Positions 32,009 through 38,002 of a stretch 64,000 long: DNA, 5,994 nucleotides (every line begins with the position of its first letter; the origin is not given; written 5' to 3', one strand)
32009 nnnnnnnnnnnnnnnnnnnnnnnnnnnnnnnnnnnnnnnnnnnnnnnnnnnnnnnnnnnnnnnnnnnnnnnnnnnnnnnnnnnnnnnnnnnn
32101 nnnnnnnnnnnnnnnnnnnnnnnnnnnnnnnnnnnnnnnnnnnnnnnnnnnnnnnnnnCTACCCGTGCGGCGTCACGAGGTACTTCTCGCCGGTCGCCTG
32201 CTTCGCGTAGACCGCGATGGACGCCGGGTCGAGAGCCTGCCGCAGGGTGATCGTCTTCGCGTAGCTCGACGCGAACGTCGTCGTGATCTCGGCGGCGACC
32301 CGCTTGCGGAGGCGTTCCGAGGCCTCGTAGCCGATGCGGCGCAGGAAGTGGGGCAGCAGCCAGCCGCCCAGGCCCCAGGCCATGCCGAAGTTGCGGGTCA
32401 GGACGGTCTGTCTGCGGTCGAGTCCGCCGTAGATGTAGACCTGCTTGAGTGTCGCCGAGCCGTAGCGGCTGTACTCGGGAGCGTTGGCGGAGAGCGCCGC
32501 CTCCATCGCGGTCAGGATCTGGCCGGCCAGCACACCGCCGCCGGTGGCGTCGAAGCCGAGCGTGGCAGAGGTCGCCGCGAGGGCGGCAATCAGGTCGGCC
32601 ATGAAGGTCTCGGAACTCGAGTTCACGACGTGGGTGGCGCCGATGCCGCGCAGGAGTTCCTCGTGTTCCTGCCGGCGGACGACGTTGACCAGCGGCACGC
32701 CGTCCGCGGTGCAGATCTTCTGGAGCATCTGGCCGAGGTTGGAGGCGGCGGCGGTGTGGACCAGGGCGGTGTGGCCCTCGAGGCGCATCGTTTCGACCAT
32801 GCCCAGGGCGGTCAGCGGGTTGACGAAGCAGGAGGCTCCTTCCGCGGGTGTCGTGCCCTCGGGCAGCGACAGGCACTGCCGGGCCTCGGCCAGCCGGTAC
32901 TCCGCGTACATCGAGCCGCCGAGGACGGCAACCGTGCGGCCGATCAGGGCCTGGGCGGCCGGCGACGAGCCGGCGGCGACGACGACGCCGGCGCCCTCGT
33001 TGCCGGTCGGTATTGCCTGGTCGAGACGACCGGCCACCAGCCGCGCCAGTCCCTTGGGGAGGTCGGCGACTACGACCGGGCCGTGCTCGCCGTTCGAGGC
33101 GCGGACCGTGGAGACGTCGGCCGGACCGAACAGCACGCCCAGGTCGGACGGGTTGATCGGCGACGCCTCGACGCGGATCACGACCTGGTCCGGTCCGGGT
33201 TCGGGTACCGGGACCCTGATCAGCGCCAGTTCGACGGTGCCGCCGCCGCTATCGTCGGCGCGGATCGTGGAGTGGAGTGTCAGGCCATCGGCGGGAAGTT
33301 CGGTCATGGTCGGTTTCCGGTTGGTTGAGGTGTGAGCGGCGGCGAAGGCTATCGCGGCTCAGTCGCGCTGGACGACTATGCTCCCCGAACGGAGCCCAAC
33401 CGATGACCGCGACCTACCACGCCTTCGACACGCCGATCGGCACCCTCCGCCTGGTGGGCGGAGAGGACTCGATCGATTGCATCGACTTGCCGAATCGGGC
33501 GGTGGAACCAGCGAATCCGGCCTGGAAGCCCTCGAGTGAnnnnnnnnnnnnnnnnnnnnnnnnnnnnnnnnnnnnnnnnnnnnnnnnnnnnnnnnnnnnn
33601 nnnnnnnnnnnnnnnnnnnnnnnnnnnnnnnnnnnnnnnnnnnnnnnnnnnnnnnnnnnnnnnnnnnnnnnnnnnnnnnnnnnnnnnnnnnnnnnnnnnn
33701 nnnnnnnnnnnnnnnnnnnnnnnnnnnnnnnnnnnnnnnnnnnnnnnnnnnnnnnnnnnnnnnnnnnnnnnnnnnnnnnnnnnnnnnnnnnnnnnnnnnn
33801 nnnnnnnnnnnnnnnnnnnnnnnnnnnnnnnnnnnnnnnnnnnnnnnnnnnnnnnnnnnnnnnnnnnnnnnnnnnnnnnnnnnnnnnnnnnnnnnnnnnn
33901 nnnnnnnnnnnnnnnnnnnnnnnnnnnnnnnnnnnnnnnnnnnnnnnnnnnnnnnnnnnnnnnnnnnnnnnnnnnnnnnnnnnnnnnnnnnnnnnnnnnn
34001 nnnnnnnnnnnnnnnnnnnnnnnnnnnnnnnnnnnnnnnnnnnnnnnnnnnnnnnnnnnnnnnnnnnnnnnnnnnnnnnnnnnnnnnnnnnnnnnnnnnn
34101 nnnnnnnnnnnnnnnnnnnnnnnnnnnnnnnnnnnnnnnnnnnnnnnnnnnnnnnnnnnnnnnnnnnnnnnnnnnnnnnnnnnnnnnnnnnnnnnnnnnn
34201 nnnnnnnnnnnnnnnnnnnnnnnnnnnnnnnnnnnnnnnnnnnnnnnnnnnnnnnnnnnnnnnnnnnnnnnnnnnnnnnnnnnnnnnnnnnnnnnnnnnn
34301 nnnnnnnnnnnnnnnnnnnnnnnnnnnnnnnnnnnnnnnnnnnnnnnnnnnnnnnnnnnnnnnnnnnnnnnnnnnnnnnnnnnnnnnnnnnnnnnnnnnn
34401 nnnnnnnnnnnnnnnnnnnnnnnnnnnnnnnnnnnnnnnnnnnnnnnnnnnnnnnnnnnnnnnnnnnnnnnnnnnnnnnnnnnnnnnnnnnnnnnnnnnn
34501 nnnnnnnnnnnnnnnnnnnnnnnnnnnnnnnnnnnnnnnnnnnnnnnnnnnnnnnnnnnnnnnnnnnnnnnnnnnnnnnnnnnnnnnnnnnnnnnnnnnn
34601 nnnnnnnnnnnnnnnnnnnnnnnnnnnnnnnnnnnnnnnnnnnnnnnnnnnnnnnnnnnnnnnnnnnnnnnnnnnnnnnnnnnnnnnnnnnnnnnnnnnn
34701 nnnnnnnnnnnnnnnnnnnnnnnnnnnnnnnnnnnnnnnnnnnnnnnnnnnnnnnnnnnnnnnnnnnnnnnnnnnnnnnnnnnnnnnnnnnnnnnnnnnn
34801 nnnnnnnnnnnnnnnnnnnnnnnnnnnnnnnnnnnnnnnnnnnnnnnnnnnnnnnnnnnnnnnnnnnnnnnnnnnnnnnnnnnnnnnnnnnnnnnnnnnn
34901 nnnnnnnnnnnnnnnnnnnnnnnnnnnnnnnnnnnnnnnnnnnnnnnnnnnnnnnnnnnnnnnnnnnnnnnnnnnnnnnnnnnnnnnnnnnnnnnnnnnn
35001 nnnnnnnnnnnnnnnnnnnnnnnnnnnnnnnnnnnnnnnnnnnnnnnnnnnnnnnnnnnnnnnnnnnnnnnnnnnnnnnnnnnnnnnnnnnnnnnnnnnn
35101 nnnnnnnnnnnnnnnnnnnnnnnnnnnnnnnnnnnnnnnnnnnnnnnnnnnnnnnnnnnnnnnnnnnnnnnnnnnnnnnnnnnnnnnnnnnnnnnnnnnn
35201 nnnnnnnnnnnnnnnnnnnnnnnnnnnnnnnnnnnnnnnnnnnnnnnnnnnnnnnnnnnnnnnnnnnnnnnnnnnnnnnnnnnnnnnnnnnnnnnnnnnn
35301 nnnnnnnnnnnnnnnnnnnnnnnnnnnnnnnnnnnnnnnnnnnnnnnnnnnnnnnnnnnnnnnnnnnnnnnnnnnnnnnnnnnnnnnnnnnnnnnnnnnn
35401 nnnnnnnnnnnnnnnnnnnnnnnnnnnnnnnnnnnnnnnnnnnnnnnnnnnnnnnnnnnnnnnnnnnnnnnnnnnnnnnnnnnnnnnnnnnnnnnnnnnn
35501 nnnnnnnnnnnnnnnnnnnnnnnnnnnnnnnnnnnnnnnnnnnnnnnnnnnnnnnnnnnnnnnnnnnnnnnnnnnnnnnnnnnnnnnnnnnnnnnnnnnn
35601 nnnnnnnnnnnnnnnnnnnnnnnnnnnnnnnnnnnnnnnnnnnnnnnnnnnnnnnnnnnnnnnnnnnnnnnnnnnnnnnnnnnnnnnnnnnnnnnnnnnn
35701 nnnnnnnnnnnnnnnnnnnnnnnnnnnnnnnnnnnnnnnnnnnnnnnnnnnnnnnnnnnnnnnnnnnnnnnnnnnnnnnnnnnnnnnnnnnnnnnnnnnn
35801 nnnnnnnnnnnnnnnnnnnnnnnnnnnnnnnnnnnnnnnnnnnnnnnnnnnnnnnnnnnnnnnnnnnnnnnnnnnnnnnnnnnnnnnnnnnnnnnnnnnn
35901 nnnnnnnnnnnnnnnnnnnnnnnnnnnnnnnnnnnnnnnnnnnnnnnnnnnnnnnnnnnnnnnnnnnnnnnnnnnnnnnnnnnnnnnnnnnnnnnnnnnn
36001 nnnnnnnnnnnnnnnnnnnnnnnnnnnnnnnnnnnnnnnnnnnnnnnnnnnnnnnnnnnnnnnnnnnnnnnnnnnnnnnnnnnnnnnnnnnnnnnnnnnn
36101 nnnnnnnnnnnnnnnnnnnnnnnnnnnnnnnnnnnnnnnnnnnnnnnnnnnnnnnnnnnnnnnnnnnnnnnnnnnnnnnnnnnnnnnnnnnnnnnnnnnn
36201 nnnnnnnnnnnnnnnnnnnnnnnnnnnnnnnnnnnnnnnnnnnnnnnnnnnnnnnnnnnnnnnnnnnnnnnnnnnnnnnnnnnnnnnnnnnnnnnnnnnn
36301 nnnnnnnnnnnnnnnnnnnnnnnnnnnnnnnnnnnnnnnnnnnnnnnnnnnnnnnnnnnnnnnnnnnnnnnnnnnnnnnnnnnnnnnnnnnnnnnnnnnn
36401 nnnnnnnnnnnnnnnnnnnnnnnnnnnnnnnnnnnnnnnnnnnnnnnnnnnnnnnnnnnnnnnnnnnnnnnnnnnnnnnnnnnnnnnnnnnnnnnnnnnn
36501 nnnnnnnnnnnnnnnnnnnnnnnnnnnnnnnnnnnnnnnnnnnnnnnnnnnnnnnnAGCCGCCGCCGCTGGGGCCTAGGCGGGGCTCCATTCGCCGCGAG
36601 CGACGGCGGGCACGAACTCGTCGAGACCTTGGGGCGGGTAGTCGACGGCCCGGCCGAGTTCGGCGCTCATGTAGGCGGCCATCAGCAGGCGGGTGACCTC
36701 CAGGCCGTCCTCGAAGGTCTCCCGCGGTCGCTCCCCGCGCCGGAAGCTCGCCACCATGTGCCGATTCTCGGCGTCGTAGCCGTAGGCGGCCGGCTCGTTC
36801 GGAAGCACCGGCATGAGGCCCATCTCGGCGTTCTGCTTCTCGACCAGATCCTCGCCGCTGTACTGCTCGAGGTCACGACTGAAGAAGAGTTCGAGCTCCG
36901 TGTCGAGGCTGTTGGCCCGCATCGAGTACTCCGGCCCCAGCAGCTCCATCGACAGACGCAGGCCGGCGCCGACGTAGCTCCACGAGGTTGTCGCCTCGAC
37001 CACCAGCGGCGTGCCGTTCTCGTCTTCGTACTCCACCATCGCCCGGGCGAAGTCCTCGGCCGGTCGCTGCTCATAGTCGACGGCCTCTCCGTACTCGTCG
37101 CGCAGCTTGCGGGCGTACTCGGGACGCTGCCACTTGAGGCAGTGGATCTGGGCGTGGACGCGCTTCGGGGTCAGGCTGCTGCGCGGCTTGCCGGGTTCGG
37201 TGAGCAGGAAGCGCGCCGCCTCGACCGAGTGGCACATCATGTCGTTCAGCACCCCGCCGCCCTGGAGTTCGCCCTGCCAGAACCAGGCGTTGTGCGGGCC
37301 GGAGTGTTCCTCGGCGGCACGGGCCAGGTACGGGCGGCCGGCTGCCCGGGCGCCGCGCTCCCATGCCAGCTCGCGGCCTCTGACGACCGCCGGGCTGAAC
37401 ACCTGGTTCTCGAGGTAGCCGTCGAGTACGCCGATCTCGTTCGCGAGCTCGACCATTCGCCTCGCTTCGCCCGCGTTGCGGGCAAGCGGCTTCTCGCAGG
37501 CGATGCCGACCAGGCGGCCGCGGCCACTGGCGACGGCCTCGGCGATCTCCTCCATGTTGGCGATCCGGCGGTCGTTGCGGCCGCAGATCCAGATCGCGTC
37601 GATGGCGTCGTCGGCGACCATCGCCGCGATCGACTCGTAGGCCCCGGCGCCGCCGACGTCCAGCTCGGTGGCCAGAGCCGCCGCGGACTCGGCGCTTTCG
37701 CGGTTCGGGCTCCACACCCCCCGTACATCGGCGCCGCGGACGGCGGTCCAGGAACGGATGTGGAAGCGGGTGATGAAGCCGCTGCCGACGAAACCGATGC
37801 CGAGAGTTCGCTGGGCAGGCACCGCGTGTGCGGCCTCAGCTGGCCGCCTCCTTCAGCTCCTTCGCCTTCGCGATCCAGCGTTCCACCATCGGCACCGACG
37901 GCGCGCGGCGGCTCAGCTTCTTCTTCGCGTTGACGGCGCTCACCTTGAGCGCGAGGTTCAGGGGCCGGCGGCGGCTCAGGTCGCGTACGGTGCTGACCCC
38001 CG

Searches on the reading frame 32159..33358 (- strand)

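Call 16: search_protein_families(library=ncbifam, proteins=[window:32159-33358:-], max_evalue=1e-15)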
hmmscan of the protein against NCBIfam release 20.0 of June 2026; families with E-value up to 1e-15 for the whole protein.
window:32159-33358:- (399 aa): 1 family
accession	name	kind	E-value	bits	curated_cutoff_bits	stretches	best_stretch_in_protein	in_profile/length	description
TIGR02824.1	quinone_pig3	subfamily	3.1e-18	65.8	296.8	0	119-282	62-226/325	putative NAD(P)H quinone oxidoreductase, PIG3 family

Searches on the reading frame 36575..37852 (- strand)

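Call 16: search_protein_families(library=ncbifam, proteins=[window:36575-37852:-], max_evalue=1e-15)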
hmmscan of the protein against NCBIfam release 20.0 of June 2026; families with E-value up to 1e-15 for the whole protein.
window:36575-37852:- (425 aa): 0 families

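Call 59: search_protein_families(library=pfam, proteins=[window:36575-37852:-], max_evalue=0.001)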
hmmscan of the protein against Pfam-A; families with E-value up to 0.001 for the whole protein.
window:36575-37852:- (425 aa): 3 families
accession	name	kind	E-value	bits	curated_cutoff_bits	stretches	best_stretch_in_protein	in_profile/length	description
PF01408.29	GFO_IDH_MocA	-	2.4e-17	64.1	24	1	18-142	2-114/120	Oxidoreductase family, NAD-binding Rossmann fold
PF22725.1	GFO_IDH_MocA_C3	-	7e-11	42.6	27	1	170-306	12-118/124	GFO/IDH/MocA C-terminal domain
PF02894.22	GFO_IDH_MocA_C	-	1.6e-07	31.8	22.9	1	188-403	28-216/218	Oxidoreductase family, C-terminal alpha/beta domain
